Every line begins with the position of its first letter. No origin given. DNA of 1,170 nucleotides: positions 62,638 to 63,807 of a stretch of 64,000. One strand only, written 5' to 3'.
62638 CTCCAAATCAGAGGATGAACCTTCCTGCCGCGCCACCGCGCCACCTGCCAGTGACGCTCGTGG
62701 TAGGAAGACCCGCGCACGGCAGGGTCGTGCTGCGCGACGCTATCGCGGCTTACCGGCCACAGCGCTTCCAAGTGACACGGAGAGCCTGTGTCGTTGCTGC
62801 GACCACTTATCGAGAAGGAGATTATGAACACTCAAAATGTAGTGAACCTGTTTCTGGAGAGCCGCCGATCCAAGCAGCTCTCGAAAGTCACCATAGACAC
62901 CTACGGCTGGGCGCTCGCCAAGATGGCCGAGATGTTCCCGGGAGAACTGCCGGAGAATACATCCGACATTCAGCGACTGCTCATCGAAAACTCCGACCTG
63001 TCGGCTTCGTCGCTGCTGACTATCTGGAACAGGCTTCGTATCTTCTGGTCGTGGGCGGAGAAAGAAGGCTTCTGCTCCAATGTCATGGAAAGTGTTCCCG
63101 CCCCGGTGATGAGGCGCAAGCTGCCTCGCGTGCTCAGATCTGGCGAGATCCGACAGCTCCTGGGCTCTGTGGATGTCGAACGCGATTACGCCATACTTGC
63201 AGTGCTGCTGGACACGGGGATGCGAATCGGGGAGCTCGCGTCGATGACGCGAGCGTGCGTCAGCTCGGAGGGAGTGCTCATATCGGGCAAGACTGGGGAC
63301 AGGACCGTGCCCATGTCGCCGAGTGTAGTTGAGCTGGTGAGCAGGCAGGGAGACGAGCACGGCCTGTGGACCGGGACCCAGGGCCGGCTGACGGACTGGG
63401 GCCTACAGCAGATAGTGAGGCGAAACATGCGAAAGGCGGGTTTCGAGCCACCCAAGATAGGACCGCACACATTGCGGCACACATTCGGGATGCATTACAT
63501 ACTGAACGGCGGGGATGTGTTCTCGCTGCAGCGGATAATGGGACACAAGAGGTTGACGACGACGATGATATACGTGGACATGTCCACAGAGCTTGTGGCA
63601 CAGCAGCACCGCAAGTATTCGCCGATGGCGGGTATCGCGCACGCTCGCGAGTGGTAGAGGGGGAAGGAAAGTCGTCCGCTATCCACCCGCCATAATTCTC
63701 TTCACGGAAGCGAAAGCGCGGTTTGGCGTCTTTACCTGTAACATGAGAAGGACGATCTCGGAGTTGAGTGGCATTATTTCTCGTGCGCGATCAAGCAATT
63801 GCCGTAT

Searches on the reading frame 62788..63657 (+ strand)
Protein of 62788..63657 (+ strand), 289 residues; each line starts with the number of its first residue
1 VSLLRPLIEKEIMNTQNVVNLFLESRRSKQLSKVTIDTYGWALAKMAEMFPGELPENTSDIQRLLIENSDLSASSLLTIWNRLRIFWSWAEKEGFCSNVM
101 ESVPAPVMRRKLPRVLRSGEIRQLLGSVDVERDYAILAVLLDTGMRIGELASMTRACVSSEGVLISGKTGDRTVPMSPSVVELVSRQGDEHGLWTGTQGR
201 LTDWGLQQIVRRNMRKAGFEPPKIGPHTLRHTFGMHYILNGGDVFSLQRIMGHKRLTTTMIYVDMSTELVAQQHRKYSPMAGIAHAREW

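Call 11: search_protein_families(library=pfam, proteins=[window:62788-63657:+], max_evalue=0.01)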
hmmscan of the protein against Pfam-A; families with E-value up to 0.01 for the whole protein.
window:62788-63657:+ (289 aa): 1 family
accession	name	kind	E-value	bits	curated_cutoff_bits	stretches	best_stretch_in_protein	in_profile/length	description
PF00589.27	Phage_integrase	-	3.7e-24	85.9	27.1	1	115-266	2-169/172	Phage integrase family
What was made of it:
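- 62788..63657 (+): XerC/XerD-like tyrosine recombinase; probable terminal integrase of the element. Pfam Phage_integrase at 85.9 bits (call 11).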

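Call 79: search_protein_families(library=ncbifam, proteins=[window:62788-63657:+], max_evalue=0.001)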
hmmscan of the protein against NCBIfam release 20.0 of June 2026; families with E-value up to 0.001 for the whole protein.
window:62788-63657:+ (289 aa): 9 families
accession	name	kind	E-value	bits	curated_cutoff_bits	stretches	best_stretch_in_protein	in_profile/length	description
NF040815.2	recomb_XerA_Arch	equivalog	1.8e-36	126.1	220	1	21-271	2-260/263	site-specific tyrosine recombinase/integron integrase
TIGR02224.1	recomb_XerC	equivalog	7.5e-34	117.4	335.15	1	26-281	8-293/295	tyrosine recombinase XerC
TIGR02225.1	recomb_XerD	equivalog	1.2e-31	110.2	329.6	1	27-280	9-289/290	site-specific tyrosine recombinase XerD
NF001399.0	PRK00283.1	subfamily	7.1e-30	104.3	279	1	18-281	8-299/300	tyrosine recombinase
TIGR02249.1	integrase_gron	subfamily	2.7e-16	59.8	265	1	202-265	238-300/315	integron integrase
NF002331.0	PRK01287.1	subfamily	4.1e-16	58.9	371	1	70-279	94-326/365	site-specific tyrosine recombinase XerC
NF003462.0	PRK05084.1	equivalog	1.6e-13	50.1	267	1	196-269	278-348/360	tyrosine recombinase XerS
NF011946.0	PRK15417.1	equivalog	1.2e-11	44.4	435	1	201-266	252-316/337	integron integrase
NF007371.0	PRK09871.1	subfamily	6.5e-05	22.5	222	1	130-264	25-173/198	tyrosine-type DNA invertase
